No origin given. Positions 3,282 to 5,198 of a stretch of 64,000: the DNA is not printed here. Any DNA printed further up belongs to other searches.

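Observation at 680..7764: Operon of ECF sigma, ZAS anti-sigma, FadL/PorV-like barrel, BNR-LysM protein and barrel-TPR fusion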

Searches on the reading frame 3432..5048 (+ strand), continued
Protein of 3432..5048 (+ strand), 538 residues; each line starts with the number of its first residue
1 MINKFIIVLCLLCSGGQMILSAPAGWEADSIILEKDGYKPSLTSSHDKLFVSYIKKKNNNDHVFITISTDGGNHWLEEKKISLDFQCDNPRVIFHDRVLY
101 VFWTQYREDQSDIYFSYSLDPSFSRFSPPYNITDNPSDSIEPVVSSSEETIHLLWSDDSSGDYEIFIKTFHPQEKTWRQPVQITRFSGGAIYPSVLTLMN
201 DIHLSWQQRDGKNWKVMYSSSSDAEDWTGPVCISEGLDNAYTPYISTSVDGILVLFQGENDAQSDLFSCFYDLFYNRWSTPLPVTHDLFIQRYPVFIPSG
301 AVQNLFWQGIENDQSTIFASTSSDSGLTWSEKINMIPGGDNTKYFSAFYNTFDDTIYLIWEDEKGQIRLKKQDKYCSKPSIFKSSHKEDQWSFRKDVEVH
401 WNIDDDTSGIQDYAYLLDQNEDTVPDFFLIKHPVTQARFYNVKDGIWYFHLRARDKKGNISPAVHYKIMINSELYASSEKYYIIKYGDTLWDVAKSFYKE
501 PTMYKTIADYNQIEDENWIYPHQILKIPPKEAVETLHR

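Call 33: search_protein_families(library=pfam, proteins=[L009:947-1762:+, L009:1775-2932:+, L009:2913-3374:+, L009:3401-4351:+, L009:4375-5283:+, L006:5405-6304:+, L006:6320-6757:+, L006:6754-7512:+, L006:7517-7696:+, L006:7697-8290:+], max_evalue=0.01)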
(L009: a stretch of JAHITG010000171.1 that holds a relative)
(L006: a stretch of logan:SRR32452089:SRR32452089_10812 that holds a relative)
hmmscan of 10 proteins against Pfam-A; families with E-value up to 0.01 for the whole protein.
L009:947-1762:+ (271 aa): 2 families
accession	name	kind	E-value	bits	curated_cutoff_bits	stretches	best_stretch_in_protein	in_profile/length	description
PF16976.10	RcpC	-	4.3e-12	46.4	28.8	1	116-228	2-114/114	Flp pilus assembly protein RcpC/CpaB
PF08666.17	SAF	-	3.9e-05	24.5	21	1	42-84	2-44/63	SAF domain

L009:1775-2932:+ (385 aa): 4 families
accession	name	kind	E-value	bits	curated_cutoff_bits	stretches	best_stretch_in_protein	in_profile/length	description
PF00263.26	Secretin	-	2.8e-39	134.9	27.5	1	218-376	3-168/169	Bacterial type II and III secretion system protein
PF13629.12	T2SS-T3SS_pil_N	-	1.7e-16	60.1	23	1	30-91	4-66/72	Pilus formation protein N terminal region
PF04972.22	BON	-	0.0026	18.5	27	1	106-150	12-57/69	BON domain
PF21934.1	Yop-YscD_ppl_3rd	-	0.005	17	24.3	0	113-149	14-50/64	YscD/CdsD-like Bon-like domain 3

L009:2913-3374:+ (153 aa): 1 family
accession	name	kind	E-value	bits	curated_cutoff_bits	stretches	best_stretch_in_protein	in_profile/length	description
PF09858.14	DUF2085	-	2.8e-10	40.9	25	1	25-112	5-88/90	Predicted membrane protein (DUF2085)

L009:3401-4351:+ (316 aa): 1 family
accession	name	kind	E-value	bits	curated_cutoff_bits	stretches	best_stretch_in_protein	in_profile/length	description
PF00482.28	T2SSF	-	2.1e-17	63.7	25.2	1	151-273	4-123/125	Type II secretion system (T2SS), protein F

L009:4375-5283:+ (302 aa): 1 family
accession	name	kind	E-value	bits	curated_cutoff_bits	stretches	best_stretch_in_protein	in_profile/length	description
PF00482.28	T2SSF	-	3.7e-18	66.1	25.2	1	165-290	2-123/125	Type II secretion system (T2SS), protein F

L006:5405-6304:+ (299 aa): 0 families

L006:6320-6757:+ (145 aa): 0 families

L006:6754-7512:+ (252 aa): 0 families

L006:7517-7696:+ (59 aa): 0 families

L006:7697-8290:+ (197 aa): 1 family
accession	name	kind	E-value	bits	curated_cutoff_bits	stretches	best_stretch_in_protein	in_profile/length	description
PF07811.17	TadE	-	4.7e-06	27.1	22.9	1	13-54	2-43/43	TadE-like protein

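Call 44: find_encoding_contigs(protein=P0008, flank=10000, max_places=2)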
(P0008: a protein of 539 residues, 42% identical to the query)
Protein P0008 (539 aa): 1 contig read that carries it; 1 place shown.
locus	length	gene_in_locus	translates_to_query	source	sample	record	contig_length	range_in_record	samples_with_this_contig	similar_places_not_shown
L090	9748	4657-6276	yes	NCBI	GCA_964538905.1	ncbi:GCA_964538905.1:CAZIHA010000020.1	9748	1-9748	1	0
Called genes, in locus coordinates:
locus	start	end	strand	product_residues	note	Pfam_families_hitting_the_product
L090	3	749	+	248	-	?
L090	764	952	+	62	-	-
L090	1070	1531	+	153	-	-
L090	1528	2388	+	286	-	-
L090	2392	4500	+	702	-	PF13517:FG-GAP_3 (weak), PF07719:TPR_2 (faint), PF00515:TPR_1 (faint), PF13181:TPR_8 (faint), PF13414:TPR_11 (faint)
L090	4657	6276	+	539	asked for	PF13088:BNR_2 (faint), PF01476:LysM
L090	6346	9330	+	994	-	PF00515:TPR_1 (faint), PF07719:TPR_2 (faint), PF13432:TPR_16 (faint), PF13428:TPR_14 (faint), PF14559:TPR_19 (faint), PF23914:TPR_CcmH_CycH (faint), PF24575:TPR_Slam (faint), PF13414:TPR_11 (weak), +2 more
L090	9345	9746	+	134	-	?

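Call 45: find_encoding_contigs(protein=P0009, flank=10000, max_places=2)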
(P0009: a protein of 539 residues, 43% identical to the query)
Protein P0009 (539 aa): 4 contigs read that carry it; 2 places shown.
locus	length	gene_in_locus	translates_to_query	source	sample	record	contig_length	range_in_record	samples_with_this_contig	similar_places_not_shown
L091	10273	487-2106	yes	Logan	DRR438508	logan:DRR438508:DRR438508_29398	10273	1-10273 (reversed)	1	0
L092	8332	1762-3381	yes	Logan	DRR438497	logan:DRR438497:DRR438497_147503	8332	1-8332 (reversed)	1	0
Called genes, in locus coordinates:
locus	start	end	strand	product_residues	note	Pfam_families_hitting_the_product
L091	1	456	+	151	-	?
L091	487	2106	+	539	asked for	PF01476:LysM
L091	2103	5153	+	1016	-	PF13428:TPR_14 (faint), PF00515:TPR_1 (faint), PF13181:TPR_8 (faint), PF14853:Fis1_TPR_C (faint), PF24575:TPR_Slam (faint), PF13174:TPR_6 (faint), PF07719:TPR_2 (weak), PF13414:TPR_11 (weak), +3 more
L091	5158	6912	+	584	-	-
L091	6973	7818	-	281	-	-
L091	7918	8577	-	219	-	PF06971:Put_DNA-bind_N, PF02629:CoA_binding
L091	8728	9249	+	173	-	PF01257:2Fe-2S_thioredx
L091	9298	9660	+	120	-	-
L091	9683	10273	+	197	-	?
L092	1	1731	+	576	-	?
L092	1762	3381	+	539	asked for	PF01476:LysM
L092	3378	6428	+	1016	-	PF13428:TPR_14 (faint), PF00515:TPR_1 (faint), PF13181:TPR_8 (faint), PF14853:Fis1_TPR_C (faint), PF24575:TPR_Slam (faint), PF13174:TPR_6 (faint), PF07719:TPR_2 (weak), PF13414:TPR_11 (weak), +3 more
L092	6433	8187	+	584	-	-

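Call 46: find_encoding_contigs(protein=P0010, flank=10000, max_places=2)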
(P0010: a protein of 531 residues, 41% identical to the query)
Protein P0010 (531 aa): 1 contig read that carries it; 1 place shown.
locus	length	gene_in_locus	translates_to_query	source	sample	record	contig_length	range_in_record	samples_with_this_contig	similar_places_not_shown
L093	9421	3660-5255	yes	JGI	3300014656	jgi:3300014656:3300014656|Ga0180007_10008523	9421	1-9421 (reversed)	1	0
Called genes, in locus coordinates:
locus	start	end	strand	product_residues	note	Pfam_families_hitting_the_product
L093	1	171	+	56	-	?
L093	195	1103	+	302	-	PF00482:T2SSF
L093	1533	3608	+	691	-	PF13428:TPR_14 (faint), PF13517:FG-GAP_3 (faint), PF14559:TPR_19 (faint), PF13432:TPR_16 (faint), PF00515:TPR_1 (weak), PF07719:TPR_2 (weak), PF13414:TPR_11 (weak)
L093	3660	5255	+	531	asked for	PF13088:BNR_2 (faint), PF01476:LysM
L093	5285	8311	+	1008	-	PF13181:TPR_8 (faint), PF13424:TPR_12 (faint), PF14853:Fis1_TPR_C (faint), PF13174:TPR_6 (faint), PF13428:TPR_14 (faint), PF00515:TPR_1 (weak), PF07719:TPR_2 (weak), PF13414:TPR_11, +7 more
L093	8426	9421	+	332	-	?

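Call 66: predict_structure(alignment_id=A1)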
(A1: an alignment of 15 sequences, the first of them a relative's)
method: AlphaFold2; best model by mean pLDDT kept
length: 538 residues; sequences in the alignment: 15
mean_pLDDT: 87.2   pTM: 0.74
mean pLDDT of the five models: 87.2, 85.8, 85.1, 85.1, 84.7
residues with pLDDT >= 90: 277; 70-90: 222; 50-70: 29; < 50: 10
segments of 3 or more residues with pLDDT < 50: 14-21
pLDDT, mean of each block of 10 residues (from residue 1): 71 45 72 95 92 93 95 92 93 93 90 94 92 91 91 94 94 91 90 91 94 94 93 94 86 90 87 83 79 80 86 88 77 81 91 89 93 87 92 90 82 94 87 91 93 86 92 64 89 91 88 85 84 64
secondary structure, 60 per line:
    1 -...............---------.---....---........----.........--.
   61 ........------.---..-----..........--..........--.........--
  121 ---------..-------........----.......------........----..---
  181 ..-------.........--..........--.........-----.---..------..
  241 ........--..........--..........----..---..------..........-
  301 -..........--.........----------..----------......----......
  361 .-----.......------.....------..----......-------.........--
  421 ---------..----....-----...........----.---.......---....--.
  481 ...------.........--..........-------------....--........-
elements in order: H2-16 E30-33 E37-44 E49-57 E60-68 E86-95 E98-107 E110-118 E139-146 E151-157 E164-171 E190-198 E201-210 E213-221 E239-248 E251-260 E263-272 E290-299 E302-311 E314-322 E345-350 E355-361 E367-373 E380-384 E397-402 E410-418 E436-439 E445-455 E464-470 H474-477 E480-483 H490-498 H501-510 E524-527 H530-537

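Call 69: fold_search(model_id=the predicted structure, library=pdb)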
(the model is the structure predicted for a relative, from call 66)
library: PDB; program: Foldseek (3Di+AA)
matches with E <= 10: 1608; with E <= 0.001: 650
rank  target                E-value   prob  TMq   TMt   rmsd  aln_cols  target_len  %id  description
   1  5muk                  2.5e-11  1.00  0.51  0.71   4.2       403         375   12  Glycoside Hydrolase BT3686 (released 2017-04-26)
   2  5mul                  7.8e-11  1.00  0.52  0.71   4.2       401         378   12  Glycoside Hydrolase BT3686 bound to Glucuronic Acid (released 2017-04-26)
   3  5mum                  9.5e-11  1.00  0.48  0.63   5.0       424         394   12  Glycoside Hydrolase BACINT_00347 (released 2017-04-26)
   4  5mvh                  3.4e-10  1.00  0.52  0.68   4.3       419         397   12  Glycoside Hydrolase BACCELL_00856 (released 2017-04-26)
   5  8aa2_E                3.6e-10  1.00  0.30  0.32  19.2       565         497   11  Inactive levan utilisation machinery (utilisome) in the presence of levan fructo-oligosaccharides DP 15-25 (released 2023-06-07)
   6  4irt                  4.5e-10  1.00  0.47  0.62   5.9       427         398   12  Crystal structure of a putative neuraminidase (BACOVA_03493) from Bacteroides ovatus ATCC 8483 at 1.74 A resolution (released 2013-03-13)
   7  1ms8_A                5.2e-10  1.00  0.40  0.35  13.6       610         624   10  Triclinic form of Trypanosoma cruzi trans-sialidase, in complex with 3-deoxy-2,3-dehydro-N-acetylneuraminic acid (DANA (released 2003-03-25)
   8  4qqs_B                8.0e-10  1.00  0.29  0.45   7.9       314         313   13  Crystal structure of a thermostable family-43 glycoside hydrolase (released 2015-03-11)
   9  6r3r                  8.0e-10  1.00  0.29  0.31  14.5       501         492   11  First crystal structure of endo-levanase BT1760 from Bacteroides thetaiotaomicron (released 2019-06-19)
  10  4qqs_A                8.8e-10  1.00  0.30  0.47   7.6       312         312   13  Crystal structure of a thermostable family-43 glycoside hydrolase (released 2015-03-11)
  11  2w38                  9.2e-10  1.00  0.39  0.47  16.7       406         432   12  Crystal structure of the pseudaminidase from Pseudomonas aeruginosa (released 2008-12-23)
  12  5m8e_A                9.7e-10  1.00  0.31  0.48   7.1       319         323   13  Crystal structure of a GH43 arabonofuranosidase from Weissella sp. strain 142 (released 2017-05-10)
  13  7lbu                  1.0e-09  1.00  0.39  0.52   8.0       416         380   13  Crystal structure of the Propionibacterium acnes surface sialidase (released 2021-12-08)
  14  8a9y_E                1.1e-09  1.00  0.28  0.30  19.4       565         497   11  Substrate-free levan utilisation machinery (utilisome) (released 2023-06-07)
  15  1ms9_A                1.5e-09  1.00  0.40  0.35  14.1       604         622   10  Triclinic form of Trypanosoma cruzi trans-sialidase, in complex with lactose (released 2003-03-25)
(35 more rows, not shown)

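Call 79: search_protein_families(library=pfam, proteins=[L012:5020-6591:+, L010:4643-7147:+, L091:5158-6912:+, L007:6385-6675:+, L006:14601-15494:+, L090:1528-2388:+, L002:2104-3708:+, L009:5701-7788:+], max_evalue=0.01)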
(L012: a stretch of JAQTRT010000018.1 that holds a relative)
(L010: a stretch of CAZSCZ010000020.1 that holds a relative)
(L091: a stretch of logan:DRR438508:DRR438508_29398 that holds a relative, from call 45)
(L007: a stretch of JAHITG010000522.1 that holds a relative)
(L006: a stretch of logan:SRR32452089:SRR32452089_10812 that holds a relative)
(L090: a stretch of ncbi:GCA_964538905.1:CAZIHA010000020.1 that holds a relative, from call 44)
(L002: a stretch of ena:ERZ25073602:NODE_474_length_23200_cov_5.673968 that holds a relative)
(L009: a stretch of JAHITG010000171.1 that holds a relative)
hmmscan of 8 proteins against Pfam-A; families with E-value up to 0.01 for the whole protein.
L012:5020-6591:+ (523 aa): 2 families
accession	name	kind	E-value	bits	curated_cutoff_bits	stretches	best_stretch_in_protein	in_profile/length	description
PF07228.17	SpoIIE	-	2.4e-39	135.7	25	1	327-521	2-190/192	Stage II sporulation protein E (SpoIIE)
PF00672.30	HAMP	-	4.7e-09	36.9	25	1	215-266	1-52/53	HAMP domain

L010:4643-7147:+ (834 aa): 1 family
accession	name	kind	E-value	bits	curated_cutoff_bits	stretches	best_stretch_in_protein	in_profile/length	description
PF13860.13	FlgD_ig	-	4.3e-09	36.7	27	1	158-215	12-64/79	FlgD Ig-like domain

L091:5158-6912:+ (584 aa): 0 families

L007:6385-6675:+ (96 aa): 0 families

L006:14601-15494:+ (297 aa): 1 family
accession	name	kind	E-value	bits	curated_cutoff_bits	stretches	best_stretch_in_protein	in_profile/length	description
PF13860.13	FlgD_ig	-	2e-05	24.9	27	1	218-285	9-76/79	FlgD Ig-like domain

L090:1528-2388:+ (286 aa): 1 family
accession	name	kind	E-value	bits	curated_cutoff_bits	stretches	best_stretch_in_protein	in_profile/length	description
PF16976.10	RcpC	-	0.0053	17.1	28.8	0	111-196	3-97/114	Flp pilus assembly protein RcpC/CpaB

L002:2104-3708:+ (534 aa): 1 family
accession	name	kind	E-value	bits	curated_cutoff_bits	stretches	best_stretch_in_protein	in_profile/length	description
PF00691.25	OmpA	-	1.6e-19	70.5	27.2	1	427-523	1-98/98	OmpA family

L009:5701-7788:+ (695 aa): 15 families
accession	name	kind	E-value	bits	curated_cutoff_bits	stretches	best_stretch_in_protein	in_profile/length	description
PF07719.23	TPR_2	-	1.4e-17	62.7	27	2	649-679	4-34/34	Tetratricopeptide repeat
PF13414.12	TPR_11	-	3.3e-13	49.5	26.8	2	654-679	2-27/42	TPR repeat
PF13517.12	FG-GAP_3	-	2.9e-12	47.5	26.9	2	113-183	1-60/61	FG-GAP-like repeat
PF00515.34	TPR_1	-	5.3e-10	39.1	27.8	1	649-679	4-34/34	Tetratricopeptide repeat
PF13428.12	TPR_14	-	6.8e-09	36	23.5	0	531-566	5-40/44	Tetratricopeptide repeat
PF13432.12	TPR_16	-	1.2e-07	32.5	32.7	0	591-623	2-34/65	Tetratricopeptide repeat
PF14559.12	TPR_19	-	1.5e-07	32.1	25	0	530-567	28-65/68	Tetratricopeptide repeat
PF14783.12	BBS2_Mid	-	4.6e-05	23.9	27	0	285-311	4-30/108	Ciliary BBSome complex subunit 2, middle region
PF01839.29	FG-GAP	-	0.0003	21.1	22.1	0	112-140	8-34/37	FG-GAP repeat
PF13424.12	TPR_12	-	0.00041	20.9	30.1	0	653-676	10-33/77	Tetratricopeptide repeat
PF12895.13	ANAPC3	-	0.001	19.7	27.2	0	465-508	17-59/82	Anaphase-promoting complex, cyclosome, subunit 3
PF23558.1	TPR_P4H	-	0.0016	18.9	27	0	632-687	30-83/91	Prolyl 4-hydroxylase peptide-substrate-binding domain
PF13181.12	TPR_8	-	0.0027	18.2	25.7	1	649-679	4-34/34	Tetratricopeptide repeat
PF23914.1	TPR_CcmH_CycH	-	0.0064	16.8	42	0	621-679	96-154/158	Cytochrome c-type biogenesis protein H TPR domain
PF13174.12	TPR_6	-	0.0083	17.2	26.3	0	534-559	7-32/33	Tetratricopeptide repeat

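Call 89: list_cluster_members(proteins=[P0001, P0012, P0026, P0024])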
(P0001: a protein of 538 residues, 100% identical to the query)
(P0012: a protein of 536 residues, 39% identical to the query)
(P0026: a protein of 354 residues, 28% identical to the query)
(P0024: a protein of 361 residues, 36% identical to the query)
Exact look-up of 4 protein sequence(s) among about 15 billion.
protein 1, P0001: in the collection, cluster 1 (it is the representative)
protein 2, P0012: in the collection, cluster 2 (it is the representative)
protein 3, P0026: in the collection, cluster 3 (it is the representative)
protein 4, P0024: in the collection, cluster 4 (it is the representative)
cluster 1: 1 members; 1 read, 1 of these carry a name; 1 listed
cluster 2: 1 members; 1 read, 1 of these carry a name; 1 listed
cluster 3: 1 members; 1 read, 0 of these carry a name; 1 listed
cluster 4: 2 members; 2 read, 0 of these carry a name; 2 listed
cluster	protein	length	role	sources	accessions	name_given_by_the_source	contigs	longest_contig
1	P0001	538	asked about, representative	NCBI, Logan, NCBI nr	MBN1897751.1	MAG: LysM peptidoglycan-binding domain-containing protein [Spirochaetes bacterium] | LysM peptidoglycan-binding domain-containing protein [Spirochaetota bacterium]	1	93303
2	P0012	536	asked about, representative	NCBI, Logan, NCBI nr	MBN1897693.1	MAG: LysM peptidoglycan-binding domain-containing protein [Spirochaetes bacterium] | LysM peptidoglycan-binding domain-containing protein [Spirochaetota bacterium]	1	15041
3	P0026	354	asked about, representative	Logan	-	-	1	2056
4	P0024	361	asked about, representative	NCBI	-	-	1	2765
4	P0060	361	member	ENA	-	-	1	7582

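Call 90: find_encoding_contigs(protein=P0060, flank=8000, max_places=2)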
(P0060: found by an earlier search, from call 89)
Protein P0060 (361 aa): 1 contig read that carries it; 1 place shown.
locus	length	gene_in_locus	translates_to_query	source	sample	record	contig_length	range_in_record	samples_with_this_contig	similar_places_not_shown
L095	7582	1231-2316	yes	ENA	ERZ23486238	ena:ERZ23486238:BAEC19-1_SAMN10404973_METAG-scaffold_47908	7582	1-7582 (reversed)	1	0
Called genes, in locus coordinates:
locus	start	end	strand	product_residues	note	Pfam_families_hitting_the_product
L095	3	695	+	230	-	?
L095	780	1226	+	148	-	PF04542:Sigma70_r2, PF08281:Sigma70_r4_2, PF04545:Sigma70_r4 (weak), PF08279:HTH_11 (weak)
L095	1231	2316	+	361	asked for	-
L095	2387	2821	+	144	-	-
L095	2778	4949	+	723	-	-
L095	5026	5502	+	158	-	-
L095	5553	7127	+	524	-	-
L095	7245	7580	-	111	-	?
